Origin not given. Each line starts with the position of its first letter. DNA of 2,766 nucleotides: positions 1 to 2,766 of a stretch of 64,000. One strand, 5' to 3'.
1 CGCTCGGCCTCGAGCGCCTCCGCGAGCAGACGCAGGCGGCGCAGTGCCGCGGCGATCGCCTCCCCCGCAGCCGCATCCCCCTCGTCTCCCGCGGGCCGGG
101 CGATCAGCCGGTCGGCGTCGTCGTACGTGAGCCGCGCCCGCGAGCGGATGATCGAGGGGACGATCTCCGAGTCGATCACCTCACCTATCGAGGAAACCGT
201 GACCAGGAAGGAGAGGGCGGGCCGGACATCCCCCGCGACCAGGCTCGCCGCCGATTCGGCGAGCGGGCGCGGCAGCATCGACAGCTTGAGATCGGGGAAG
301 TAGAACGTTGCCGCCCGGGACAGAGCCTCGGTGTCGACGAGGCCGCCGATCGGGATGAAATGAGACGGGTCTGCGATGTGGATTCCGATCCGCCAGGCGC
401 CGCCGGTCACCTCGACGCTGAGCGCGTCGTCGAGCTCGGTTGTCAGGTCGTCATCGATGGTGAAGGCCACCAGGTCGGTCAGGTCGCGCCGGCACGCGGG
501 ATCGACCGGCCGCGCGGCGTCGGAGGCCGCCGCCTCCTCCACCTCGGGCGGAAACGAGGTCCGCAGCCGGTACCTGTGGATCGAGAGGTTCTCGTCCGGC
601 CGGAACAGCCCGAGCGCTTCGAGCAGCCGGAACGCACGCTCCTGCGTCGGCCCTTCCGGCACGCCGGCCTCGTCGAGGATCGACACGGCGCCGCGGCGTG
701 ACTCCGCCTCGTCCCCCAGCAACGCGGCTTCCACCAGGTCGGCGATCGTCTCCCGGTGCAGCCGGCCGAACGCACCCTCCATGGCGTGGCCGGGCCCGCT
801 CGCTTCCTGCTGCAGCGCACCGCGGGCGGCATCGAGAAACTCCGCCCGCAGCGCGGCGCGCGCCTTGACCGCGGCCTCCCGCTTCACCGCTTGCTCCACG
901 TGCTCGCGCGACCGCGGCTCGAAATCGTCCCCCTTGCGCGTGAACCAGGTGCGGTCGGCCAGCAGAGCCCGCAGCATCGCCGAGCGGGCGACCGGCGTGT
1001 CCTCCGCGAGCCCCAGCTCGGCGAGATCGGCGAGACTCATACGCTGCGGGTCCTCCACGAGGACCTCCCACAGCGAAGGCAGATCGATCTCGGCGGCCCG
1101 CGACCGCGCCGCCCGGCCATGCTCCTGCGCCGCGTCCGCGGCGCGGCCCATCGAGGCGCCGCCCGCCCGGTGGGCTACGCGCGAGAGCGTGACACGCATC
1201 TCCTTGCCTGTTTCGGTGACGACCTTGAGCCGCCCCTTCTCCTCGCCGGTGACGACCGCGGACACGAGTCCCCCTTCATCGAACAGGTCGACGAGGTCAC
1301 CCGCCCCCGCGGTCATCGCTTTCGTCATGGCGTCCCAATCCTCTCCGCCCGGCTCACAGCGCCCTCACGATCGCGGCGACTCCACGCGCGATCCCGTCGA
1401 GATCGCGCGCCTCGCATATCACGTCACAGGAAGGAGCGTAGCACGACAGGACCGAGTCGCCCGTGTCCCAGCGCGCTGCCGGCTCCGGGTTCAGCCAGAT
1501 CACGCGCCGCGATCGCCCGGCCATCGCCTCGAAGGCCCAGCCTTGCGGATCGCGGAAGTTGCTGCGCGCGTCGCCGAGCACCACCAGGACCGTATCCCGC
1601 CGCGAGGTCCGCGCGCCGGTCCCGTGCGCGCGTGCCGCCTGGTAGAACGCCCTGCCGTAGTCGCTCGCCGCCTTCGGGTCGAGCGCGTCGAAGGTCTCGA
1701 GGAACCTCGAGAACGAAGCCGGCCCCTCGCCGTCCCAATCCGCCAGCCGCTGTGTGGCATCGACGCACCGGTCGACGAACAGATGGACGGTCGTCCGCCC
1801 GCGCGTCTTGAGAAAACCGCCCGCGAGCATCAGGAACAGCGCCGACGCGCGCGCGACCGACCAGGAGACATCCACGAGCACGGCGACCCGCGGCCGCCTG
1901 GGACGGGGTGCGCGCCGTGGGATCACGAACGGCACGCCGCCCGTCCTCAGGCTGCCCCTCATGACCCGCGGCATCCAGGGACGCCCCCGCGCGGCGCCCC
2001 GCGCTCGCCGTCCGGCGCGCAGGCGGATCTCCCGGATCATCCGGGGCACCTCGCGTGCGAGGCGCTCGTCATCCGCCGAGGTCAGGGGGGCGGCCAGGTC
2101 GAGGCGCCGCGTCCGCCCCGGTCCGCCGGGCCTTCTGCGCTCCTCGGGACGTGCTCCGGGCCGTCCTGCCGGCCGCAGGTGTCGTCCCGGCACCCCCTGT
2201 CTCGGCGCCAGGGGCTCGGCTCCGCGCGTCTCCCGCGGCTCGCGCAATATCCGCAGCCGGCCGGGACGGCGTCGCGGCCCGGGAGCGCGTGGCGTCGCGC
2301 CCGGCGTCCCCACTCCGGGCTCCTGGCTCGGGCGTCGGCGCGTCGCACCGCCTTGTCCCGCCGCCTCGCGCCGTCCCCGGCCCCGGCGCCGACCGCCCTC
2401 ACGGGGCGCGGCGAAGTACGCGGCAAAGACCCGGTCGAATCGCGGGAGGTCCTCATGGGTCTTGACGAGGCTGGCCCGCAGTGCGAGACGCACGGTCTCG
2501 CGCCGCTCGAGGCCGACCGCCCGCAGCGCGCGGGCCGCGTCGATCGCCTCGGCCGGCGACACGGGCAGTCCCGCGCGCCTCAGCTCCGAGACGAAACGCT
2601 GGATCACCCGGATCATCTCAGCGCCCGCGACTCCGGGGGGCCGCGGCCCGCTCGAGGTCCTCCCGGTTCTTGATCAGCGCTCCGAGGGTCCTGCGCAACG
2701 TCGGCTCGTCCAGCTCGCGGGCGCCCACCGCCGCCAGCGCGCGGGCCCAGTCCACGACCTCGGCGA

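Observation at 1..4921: Translationally coupled DEAD-box helicase -> MoxR(CoxD) -> VWA(CoxE) -> RNase II-family exoribonuclease operon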

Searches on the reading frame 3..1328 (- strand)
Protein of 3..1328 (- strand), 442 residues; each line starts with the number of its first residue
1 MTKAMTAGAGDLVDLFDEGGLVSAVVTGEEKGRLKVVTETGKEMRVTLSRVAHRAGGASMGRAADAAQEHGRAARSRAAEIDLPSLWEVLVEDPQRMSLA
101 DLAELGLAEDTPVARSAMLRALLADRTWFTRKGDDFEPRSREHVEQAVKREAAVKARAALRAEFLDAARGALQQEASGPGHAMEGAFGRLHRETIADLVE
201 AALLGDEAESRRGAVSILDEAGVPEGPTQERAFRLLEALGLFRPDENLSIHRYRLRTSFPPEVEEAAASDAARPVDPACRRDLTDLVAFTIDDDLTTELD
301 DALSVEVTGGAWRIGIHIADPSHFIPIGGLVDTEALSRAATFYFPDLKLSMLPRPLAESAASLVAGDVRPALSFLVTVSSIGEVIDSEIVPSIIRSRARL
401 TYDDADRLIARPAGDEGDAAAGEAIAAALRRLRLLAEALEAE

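Call 6: search_protein_families(library=pfam, proteins=[window:3-1328:-], max_evalue=0.01)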
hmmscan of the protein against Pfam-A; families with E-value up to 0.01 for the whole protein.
window:3-1328:- (442 aa): 3 families
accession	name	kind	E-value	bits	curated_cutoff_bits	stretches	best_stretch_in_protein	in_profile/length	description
PF00773.25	RNB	-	2.1e-43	149.3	29.3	1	280-441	1-159/326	RNB domain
PF23161.1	HTH_RNase_II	-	2.1e-11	44.9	24.7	1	144-248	1-95/95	Double HTH domain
PF25255.1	wH_RNase_II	-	4.5e-10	39.9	27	1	76-142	8-77/78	Ribonuclease II, winged helix domain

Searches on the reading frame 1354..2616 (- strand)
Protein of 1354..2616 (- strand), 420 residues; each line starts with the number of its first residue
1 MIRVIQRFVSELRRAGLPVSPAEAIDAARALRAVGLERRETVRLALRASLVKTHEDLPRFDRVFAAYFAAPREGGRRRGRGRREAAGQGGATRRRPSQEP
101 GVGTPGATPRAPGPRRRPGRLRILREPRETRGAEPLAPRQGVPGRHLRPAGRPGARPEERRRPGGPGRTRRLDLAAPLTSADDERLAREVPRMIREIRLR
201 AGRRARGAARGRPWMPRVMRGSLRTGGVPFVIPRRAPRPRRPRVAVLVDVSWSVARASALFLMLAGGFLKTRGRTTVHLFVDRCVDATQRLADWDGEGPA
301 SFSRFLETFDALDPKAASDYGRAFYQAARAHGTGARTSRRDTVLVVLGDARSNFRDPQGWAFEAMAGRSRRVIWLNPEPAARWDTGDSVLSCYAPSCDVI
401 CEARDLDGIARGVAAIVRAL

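Call 6: search_protein_families(library=pfam, proteins=[window:1354-2616:-], max_evalue=0.01)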
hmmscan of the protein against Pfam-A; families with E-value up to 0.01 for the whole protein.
window:1354-2616:- (420 aa): 1 family
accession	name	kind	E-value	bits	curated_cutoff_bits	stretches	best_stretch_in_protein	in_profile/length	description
PF05762.20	VWA_CoxE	-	8.3e-26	91.2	26.4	1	187-389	2-199/222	VWA domain containing CoxE-like protein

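Call 24: search_protein_families(library=ncbifam, proteins=[window:1354-2616:-], max_evalue=0.001)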
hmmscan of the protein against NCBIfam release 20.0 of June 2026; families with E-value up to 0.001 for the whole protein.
window:1354-2616:- (420 aa): 1 family
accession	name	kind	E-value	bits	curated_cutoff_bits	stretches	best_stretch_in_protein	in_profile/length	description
NF047783.1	VWA_dom_MadC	equivalog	2.5e-49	168.4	600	2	184-420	267-497/498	MadC family VWA domain-containing protein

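Call 35: find_related_loci(query=A2, collection=metagenome_contigs, flank=7000)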
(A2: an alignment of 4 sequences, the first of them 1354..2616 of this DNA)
Query A2 (420 aa) in metagenome_contigs; peptide patterns used: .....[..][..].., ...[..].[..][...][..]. (x = any residue, [..] = any of these).
600 stretches matched a pattern (row limit reached: there are more); 298 encode a relative of the query (tblastn E <= 1e-3); the best 80 are kept; 80 distinct loci.
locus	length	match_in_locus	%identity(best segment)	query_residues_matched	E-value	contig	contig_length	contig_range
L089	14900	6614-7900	52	1-420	1e-95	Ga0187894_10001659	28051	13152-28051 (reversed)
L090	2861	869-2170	40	1-420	7e-77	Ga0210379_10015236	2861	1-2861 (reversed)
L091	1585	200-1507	40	1-420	4e-79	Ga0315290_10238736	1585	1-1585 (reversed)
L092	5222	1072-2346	43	1-418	3e-74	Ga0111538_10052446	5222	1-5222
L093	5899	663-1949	40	1-420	1e-71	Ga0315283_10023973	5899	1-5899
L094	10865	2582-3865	41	1-418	1e-70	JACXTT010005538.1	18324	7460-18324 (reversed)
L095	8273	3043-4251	44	1-416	2e-62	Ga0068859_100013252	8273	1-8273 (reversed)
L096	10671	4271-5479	43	1-416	1e-59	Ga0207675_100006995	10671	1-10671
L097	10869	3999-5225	43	1-420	9e-60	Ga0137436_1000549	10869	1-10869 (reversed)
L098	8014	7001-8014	40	1-352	1e-44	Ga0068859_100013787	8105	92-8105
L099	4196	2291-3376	35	5-413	2e-41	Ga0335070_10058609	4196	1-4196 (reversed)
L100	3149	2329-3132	41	1-270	2e-40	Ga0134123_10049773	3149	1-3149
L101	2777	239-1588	30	1-418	3e-39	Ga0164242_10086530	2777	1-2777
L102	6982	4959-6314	29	1-418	4e-39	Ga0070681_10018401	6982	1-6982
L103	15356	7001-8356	29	1-418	4e-39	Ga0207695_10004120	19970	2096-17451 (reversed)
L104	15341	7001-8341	30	3-418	2e-38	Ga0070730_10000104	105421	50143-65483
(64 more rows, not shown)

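Call 39: search_solved_structures(query=window:1354-2616:-, max_evalue=0.01)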
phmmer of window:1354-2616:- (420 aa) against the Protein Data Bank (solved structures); distinct sequences matched with E-value up to 0.01: 0.

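Call 62: search_protein_families(library=padloc, proteins=[window:1354-2616:-], max_evalue=0.001)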
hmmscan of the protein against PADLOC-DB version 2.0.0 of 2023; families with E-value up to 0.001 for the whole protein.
window:1354-2616:- (420 aa): 0 families

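Call 64: find_homologous_proteins(query=window:1354-2616:-, max_evalue=1e-10)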
Query window:1354-2616:- (420 aa): 211 proteins with E <= 1e-10 among 8000 candidates; the best 120 are listed.
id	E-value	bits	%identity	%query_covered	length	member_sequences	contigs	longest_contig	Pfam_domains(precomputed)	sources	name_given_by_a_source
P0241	3.6e-267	904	100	100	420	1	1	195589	PF05762.21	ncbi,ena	-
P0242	6.3e-175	600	71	100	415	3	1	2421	PF05762.21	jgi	-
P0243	4.8e-124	433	56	99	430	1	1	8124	PF05762.21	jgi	-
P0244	8.2e-123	428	55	100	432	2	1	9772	PF05762.21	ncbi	-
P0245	1.3e-121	424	53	99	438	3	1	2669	PF05762.21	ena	-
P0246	1.2e-120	421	53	99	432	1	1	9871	PF05762.21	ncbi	-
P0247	1.2e-119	418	53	100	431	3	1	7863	PF05762.21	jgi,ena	-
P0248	2.6e-119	417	52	100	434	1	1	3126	PF05762.21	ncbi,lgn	-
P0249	3.7e-119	416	54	100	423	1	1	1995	PF05762.21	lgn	-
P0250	1.1e-118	415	54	100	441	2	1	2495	PF05762.21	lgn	-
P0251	4.9e-117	409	54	100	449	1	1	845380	PF05762.21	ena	-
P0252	1.9e-115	404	54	99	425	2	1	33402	PF05762.21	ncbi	-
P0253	8.6e-114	399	53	100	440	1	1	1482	PF05762.21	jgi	jgi:uncharacterized protein with von Willebrand factor type A (vWA) domain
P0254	1.5e-113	398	53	100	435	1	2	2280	PF05762.21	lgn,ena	-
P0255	1.1e-112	395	62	60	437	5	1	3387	PF05762.21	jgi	-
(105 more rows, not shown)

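Call 71: predict_structure(alignment_id=A4)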
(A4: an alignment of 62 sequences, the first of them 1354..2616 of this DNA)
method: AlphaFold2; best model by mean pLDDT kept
length: 420 residues; sequences in the alignment: 62
mean_pLDDT: 83.7   pTM: 0.74
mean pLDDT of the five models: 83.7, 82.0, 81.6, 80.7, 80.6
residues with pLDDT >= 90: 255; 70-90: 74; 50-70: 48; < 50: 43
segments of 3 or more residues with pLDDT < 50: 81-96, 98-101, 140-157
pLDDT, mean of each block of 10 residues (from residue 1): 93 95 92 94 96 92 96 63 45 47 54 65 82 52 44 45 75 95 96 95 80 84 83 80 95 96 94 91 95 92 96 95 93 63 96 93 94 97 92 96 98 95
secondary structure, 60 per line:
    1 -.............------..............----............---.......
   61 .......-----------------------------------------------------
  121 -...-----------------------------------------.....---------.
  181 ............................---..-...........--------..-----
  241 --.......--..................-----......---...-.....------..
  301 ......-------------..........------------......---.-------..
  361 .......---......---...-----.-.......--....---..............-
elements in order: H2-14 H21-34 H39-50 H54-67 E122-124 H166-170 H180-208 H215-225 E243-249 H252-269 E275-280 E284-286 H288-292 H299-306 H320-329 E342-347 H359-367 E371-376 H390-396 E399-402 H406-419

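Call 73: fold_search(model_id=the predicted structure, library=pdb)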
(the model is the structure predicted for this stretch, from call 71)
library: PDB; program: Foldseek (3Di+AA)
matches with E <= 10: 715; with E <= 0.001: 28
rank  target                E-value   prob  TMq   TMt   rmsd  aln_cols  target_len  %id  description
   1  4fx5                  3.2e-05  1.00  0.28  0.28   5.2       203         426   13  von Willebrand factor type A from Catenulispora acidiphila (released 2012-07-18)
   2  9qhe_G                7.7e-05  1.00  0.33  0.53   6.6       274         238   17  NorQD complex state 2 from Jhaorihella thermophila (released 2026-03-25)
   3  5bv8                  1.3e-04  1.00  0.29  0.52   7.3       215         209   13  G1324S mutation in von Willebrand Factor A1 domain (released 2015-12-23)
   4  4wfq                  1.4e-04  1.00  0.27  0.52   6.4       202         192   11  Crystal structure of TFIIH subunit (released 2015-02-18)
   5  1ijb                  1.6e-04  1.00  0.29  0.54   7.2       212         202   13  The von Willebrand Factor mutant (I546V) A1 domain (released 2002-07-10)
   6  1atz_B                1.8e-04  1.00  0.26  0.50   5.2       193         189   16  HUMAN VON WILLEBRAND FACTOR A3 DOMAIN (released 1998-02-25)
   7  6fpy_B                2.0e-04  1.00  0.26  0.20   7.5       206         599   12  Inter-alpha-inhibitor heavy chain 1, wild type (released 2019-02-27)
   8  7o4i_6                2.2e-04  1.00  0.27  0.31   6.1       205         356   12  Yeast RNA polymerase II transcription pre-initiation complex with initial transcription bubble (released 2021-06-16)
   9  4okr_B                2.6e-04  1.00  0.26  0.42   6.0       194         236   14  Structures of Toxoplasma gondii MIC2 (released 2014-03-19)
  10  4cnb_B                3.1e-04  1.00  0.30  0.32   4.8       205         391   13  Structure of proximal thread matrix protein 1 (PTMP1) from the mussel byssus - Crystal form 2 (released 2014-03-12)
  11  1oak_A                3.4e-04  1.00  0.29  0.54   5.6       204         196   13  CRYSTAL STRUCTURE OF THE VON WILLEBRAND FACTOR (VWF) A1 DOMAIN IN COMPLEX WITH THE FUNCTION BLOCKING NMC-4 FAB (released 1998-10-21)
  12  9kop                  3.4e-04  1.00  0.24  0.22   9.7       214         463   16  Crystal structure of the Trove domain (released 2025-10-01)
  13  6fpy_A                3.4e-04  1.00  0.27  0.20   6.2       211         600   14  Inter-alpha-inhibitor heavy chain 1, wild type (released 2019-02-27)
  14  8hmb_E                4.8e-04  1.00  0.30  0.15   4.9       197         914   13  Cryo-EM structure of human high-voltage activated L-type calcium channel CaV1.2 in complex with benidipine (BEN) (released 2024-04-24)
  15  4c2a_A                5.1e-04  1.00  0.28  0.53   6.2       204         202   12  Crystal Structure of High-Affinity von Willebrand Factor A1 domain with R1306Q and I1309V Mutations in Complex with Hi (released 2014-01-08)
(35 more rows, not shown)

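Call 77: search_protein_families(library=ncbifam, proteins=[L104:6072-6938:+, L104:7001-8341:+], max_evalue=1e-10)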
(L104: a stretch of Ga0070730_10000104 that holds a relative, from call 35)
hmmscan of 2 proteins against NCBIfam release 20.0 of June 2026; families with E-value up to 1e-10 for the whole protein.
L104:6072-6938:+ (289 aa): 1 family
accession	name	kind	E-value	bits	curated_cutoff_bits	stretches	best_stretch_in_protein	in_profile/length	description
NF047784.1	MadB_ATPase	equivalog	1.9e-93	312.9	475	1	2-288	1-289/298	MadB family AAA-type ATPase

L104:7001-8341:+ (447 aa): 1 family
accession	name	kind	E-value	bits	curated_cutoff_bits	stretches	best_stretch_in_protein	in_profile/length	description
NF047783.1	VWA_dom_MadC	equivalog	1.9e-51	175.4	600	2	175-427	227-475/498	MadC family VWA domain-containing protein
